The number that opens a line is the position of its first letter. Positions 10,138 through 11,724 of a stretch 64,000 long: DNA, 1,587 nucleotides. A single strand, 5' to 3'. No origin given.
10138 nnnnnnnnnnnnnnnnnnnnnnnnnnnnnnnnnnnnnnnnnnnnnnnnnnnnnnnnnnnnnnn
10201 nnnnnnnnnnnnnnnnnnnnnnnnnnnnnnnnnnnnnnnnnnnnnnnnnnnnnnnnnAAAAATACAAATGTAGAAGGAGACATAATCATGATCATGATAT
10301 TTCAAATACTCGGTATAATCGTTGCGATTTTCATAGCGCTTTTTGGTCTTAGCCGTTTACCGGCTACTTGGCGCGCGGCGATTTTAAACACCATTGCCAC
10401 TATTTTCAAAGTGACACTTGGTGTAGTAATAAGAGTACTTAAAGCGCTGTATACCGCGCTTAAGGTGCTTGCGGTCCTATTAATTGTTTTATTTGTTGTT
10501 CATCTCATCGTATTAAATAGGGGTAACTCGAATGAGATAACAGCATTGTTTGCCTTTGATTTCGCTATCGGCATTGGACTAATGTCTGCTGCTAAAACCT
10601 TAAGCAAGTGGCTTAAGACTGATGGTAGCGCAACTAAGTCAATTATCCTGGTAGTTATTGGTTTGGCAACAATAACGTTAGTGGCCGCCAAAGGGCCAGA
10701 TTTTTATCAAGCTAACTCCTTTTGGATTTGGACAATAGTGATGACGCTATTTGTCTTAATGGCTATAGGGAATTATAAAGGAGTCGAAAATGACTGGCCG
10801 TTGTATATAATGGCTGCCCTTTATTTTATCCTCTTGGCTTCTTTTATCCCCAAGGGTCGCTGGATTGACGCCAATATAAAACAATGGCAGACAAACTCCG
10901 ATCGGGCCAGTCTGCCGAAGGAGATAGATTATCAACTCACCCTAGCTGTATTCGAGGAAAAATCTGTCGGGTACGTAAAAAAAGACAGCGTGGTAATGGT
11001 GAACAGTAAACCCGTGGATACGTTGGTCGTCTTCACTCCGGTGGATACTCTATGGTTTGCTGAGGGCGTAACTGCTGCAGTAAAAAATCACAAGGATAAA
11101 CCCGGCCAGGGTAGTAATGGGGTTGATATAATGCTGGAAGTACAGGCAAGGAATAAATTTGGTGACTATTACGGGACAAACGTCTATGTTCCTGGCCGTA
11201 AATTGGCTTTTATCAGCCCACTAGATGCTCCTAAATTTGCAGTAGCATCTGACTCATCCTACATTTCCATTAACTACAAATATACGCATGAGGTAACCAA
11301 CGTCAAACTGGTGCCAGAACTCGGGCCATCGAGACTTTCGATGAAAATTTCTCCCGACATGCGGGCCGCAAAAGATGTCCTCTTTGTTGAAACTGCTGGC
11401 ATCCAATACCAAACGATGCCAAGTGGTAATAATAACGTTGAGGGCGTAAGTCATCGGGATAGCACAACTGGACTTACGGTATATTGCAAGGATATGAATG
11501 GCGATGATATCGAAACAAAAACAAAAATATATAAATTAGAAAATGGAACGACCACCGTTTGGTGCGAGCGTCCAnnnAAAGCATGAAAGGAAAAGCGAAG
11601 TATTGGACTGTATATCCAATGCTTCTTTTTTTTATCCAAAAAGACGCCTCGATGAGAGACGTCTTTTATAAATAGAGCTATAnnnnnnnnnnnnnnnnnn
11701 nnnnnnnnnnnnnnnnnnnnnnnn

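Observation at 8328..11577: Three-gene plus-strand cassette of domain-less proteins (two polytopic membrane proteins and one helical soluble protein) with atypical signals, next to a HEPN-MNT pair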

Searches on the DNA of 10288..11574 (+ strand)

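Call 78: search_rna_families(sources=[L086, L094, L095, L085, L089], threshold=gathering)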
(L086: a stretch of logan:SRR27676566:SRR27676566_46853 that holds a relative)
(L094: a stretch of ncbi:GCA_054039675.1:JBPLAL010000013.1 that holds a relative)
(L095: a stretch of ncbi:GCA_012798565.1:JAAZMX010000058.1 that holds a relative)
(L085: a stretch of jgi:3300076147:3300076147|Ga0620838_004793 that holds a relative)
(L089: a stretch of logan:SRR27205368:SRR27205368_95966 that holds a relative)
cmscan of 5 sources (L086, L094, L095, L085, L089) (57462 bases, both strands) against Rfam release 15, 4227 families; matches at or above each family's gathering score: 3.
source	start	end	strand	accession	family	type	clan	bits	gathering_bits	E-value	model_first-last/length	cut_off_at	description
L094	12039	12112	+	RF00005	tRNA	Gene; tRNA;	CL00001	72.1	29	7.5e-14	1-71/71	no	tRNA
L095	7193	7266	-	RF00005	tRNA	Gene; tRNA;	CL00001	69.1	29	4.8e-13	1-71/71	no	tRNA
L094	1876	1957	-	RF00005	tRNA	Gene; tRNA;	CL00001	58.1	29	5.4e-10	1-71/71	no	tRNA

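Call 93: search_rna_families(source=L094, start=7790, end=8090, threshold=evalue, max_evalue=10)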
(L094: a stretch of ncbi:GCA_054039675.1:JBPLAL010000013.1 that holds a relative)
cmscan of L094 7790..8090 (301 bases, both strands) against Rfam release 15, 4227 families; matches with E-value up to 10: 8.
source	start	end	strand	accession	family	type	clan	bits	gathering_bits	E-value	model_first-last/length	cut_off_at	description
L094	7986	8069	+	RF01987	ZEB2_AS1_4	Gene; lncRNA;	-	23.1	50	2.2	1-78/78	no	ZEB2 antisense RNA 1 conserved region 4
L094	7989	8075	-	RF02701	PsrR1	Gene; sRNA;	-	16.1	42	1.3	1-79/79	no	Photosynthesis regulatory RNA1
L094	7987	8073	-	RF02630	Hrs12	Gene; sRNA;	-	15.4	70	5.5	1-87/87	no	Hfq-regulated sRNA 12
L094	7993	8016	-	RF03085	abiF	Gene; sRNA;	-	14.8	37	6.4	1-37/37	no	abiF RNA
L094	7872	7930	+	RF01137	sR21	Gene; snRNA; snoRNA; CD-box;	-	13.5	45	6.8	1-67/67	no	Small nucleolar RNA sR21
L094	7854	8029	+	RF04192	carA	Cis-reg;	-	10.9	100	9.9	1-202/202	no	carA ncRNA motif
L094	7827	8057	+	RF02849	Ysr197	Gene; sRNA;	-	10.4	167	2.6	1-254/254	no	Yersinia sRNA 197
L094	7790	7845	+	RF02350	psRNA6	Gene; sRNA;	-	10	60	1.2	269-333/333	5'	Nitrosomonas sRNA psRNA6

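Call 94: search_rna_families(source=L086, start=7560, end=8240, threshold=evalue, max_evalue=10)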
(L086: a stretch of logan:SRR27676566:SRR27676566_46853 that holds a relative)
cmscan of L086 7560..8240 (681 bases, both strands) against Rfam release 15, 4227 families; matches with E-value up to 10: 12.
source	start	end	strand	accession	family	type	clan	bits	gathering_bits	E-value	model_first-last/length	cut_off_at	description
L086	7974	8064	-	RF02846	Ref84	Gene; antisense;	-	22.1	52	2.6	1-87/87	no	Enterococcus sRNA 84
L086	7783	7825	+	RF03825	mir-2335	Gene; miRNA;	-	20.8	90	0.27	14-57/69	no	mir-2335 microRNA precursor family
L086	7856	7916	+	RF01814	rhtB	Gene; sRNA;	-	20.7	55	0.8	1-83/83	no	rhtB sRNA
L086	8043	8187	-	RF02414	rli60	Gene; sRNA;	-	20.3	60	4.8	1-191/191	no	Listeria sRNA rli60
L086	8037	8189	+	RF02998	IS605-orfB-II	Gene; sRNA;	-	18.9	88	1.2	1-155/155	no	IS605-orfB-II RNA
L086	7652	7800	+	RF00956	MIR1444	Gene; miRNA;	-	15.5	80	7.9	1-85/85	no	MIR1444 microRNA precursor family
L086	7988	8025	-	RF03705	mir-1278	Gene; miRNA;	-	14.9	61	6.8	1-77/77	no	mir-1278 microRNA precursor family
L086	7871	7924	-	RF01935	bxd_7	Gene; lncRNA;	-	13.7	60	8.6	1-66/66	no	Bithoraxoid conserved region 7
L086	8093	8209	+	RF02638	EF0605_EF0606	Gene; sRNA;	-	13.4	219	8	1-179/179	no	Enterococcus sRNA EF0605_EF0606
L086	8167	8221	-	RF02143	HYMAI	Gene; lncRNA;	-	13.2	80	3.5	191-241/241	no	Hydatidiform mole associated and imprinted conserved region 1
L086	7957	8071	-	RF01846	Fungi_U3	Gene; snRNA; snoRNA; CD-box;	CL00100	13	95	0.88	1-274/274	no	Fungal small nucleolar RNA U3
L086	8157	8240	+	RF00064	HgcG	Gene; snRNA; snoRNA; HACA-box;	-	8.1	77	9.6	1-87/276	3'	HgcG RNA (Pab40)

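Call 110: build_rna_model(alignment_id=A11, structure=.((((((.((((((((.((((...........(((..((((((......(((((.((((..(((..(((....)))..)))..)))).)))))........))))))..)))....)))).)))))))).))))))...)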
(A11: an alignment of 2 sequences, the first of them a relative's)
Model R1 built from alignment A11 (2 sequences, 139 columns); structure: as given.
model positions 139; base pairs 42; branch points 0; effective number of sequences 0.74; information 0.59 bits per position. Calibrated on 0.2 Mb of random sequence (short: E-values are rough).
structure used (alignment columns):
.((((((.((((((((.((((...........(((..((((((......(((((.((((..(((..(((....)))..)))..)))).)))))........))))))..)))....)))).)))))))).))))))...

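Call 111: search_with_rna_model(model_id=R1, sources=[window, L094, L086, L095, L005, L056, L064, L085, L087], max_evalue=10, make_alignment=true, show_alignments=4)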
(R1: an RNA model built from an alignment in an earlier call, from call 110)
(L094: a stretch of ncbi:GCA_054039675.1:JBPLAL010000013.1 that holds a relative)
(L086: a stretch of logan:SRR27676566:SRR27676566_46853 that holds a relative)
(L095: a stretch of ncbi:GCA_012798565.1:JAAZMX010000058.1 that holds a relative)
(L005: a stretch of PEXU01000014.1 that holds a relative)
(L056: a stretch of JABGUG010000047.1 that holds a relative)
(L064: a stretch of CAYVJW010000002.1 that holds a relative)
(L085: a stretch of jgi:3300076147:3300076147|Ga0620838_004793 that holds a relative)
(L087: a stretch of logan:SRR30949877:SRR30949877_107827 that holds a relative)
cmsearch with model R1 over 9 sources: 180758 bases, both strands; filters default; matches with E-value up to 10: 8.
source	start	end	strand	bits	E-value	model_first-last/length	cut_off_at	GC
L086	7658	7796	+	172.8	2.2e-40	1-139/139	no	0.4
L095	1228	1366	+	171.3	5.3e-40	1-139/139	no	0.4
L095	1226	1364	-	57.4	1.1e-11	1-139/139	no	0.41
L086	7656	7794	-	56.5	1.9e-11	1-139/139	no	0.4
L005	11229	11360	-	15.6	0.27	1-139/139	no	0.42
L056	1473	1510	+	12.8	1.3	53-90/139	no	0.16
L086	42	134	-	12.4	1.6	1-139/139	no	0.3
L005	11239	11354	+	10.5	5.1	1-139/139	no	0.47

Alignment A12: 8 matches aligned to the model, 184 columns, each read 5' to 3' on its own strand. Consensus structure (alignment columns), stored with it:
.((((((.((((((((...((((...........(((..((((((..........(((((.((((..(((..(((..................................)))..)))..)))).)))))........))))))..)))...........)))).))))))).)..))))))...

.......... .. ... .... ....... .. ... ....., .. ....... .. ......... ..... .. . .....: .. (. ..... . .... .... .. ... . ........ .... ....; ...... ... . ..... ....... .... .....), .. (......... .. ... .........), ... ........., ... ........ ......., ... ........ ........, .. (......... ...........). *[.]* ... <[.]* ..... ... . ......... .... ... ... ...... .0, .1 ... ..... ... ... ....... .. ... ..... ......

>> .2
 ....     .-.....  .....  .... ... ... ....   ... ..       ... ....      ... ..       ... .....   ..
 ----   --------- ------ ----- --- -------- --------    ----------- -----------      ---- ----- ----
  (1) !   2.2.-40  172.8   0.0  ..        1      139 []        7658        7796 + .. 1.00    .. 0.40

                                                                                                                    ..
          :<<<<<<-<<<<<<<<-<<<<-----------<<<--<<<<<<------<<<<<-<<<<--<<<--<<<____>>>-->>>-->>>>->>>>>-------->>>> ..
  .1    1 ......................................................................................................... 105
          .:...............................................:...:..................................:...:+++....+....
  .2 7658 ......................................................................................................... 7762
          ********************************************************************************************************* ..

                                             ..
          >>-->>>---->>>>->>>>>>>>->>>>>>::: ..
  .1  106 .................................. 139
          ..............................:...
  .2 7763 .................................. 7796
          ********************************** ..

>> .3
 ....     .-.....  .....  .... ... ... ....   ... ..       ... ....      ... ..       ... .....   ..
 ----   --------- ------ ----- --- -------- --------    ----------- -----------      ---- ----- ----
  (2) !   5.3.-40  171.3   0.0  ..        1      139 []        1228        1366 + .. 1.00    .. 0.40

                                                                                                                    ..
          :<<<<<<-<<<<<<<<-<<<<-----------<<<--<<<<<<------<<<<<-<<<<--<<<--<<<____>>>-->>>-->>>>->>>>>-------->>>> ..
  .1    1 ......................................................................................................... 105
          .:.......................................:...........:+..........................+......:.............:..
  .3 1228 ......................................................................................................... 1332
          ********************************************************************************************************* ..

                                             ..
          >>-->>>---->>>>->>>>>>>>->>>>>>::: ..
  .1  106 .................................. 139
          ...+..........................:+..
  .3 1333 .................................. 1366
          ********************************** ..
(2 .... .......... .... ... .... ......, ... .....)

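Call 114: search_with_rna_model(model_id=R1, source=L094, start=7400, end=8100, filters=off, max_evalue=10, show_alignments=2)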
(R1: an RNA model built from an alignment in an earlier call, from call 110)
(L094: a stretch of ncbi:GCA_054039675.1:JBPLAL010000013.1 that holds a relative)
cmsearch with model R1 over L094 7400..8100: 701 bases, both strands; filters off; matches with E-value up to 10: 24.
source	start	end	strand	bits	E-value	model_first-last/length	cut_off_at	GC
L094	7879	8005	+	22.8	1.7e-05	1-139/139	no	0.39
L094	7428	7459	-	8.5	0.059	1-139/139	no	0.12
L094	7463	7493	+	7.6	0.099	1-139/139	no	0.35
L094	7461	7491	-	7.4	0.12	1-139/139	no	0.32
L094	7430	7461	+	5.9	0.27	1-139/139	no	0.16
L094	7913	7974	-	5.9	0.27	1-139/139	no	0.39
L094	7982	8088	-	5.1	0.43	1-139/139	no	0.3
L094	7772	7804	+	3.9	0.83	1-139/139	no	0.15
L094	7728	7745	+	3.1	1.3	63-80/139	no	0.06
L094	7568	7617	-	3.1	1.3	1-139/139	no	0.3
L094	7620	7650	+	3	1.4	1-139/139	no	0.23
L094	7833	7855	-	2.6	1.8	1-139/139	no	0.09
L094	7618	7648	-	1.8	2.8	1-139/139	no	0.29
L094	7766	7792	-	1.6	3.1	1-139/139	no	0.11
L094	7655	7681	-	1.1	4.2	1-139/139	no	0.15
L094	7690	7710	+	0.7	5.1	1-139/139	no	0.1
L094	7692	7713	-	0.6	5.4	1-139/139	no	0.14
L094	7836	7856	+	0.6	5.5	1-139/139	no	0.1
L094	7533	7546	+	0.1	7.4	65-78/139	no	0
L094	7577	7614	+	0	7.7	1-139/139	no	0.39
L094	7550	7565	+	0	7.7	64-79/139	no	0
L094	7860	7875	+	-0.1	8.5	1-139/139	no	0.31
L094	8018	8060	+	-0.4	9.7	1-139/139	no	0.23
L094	7546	7561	-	-0.4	9.7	64-79/139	no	0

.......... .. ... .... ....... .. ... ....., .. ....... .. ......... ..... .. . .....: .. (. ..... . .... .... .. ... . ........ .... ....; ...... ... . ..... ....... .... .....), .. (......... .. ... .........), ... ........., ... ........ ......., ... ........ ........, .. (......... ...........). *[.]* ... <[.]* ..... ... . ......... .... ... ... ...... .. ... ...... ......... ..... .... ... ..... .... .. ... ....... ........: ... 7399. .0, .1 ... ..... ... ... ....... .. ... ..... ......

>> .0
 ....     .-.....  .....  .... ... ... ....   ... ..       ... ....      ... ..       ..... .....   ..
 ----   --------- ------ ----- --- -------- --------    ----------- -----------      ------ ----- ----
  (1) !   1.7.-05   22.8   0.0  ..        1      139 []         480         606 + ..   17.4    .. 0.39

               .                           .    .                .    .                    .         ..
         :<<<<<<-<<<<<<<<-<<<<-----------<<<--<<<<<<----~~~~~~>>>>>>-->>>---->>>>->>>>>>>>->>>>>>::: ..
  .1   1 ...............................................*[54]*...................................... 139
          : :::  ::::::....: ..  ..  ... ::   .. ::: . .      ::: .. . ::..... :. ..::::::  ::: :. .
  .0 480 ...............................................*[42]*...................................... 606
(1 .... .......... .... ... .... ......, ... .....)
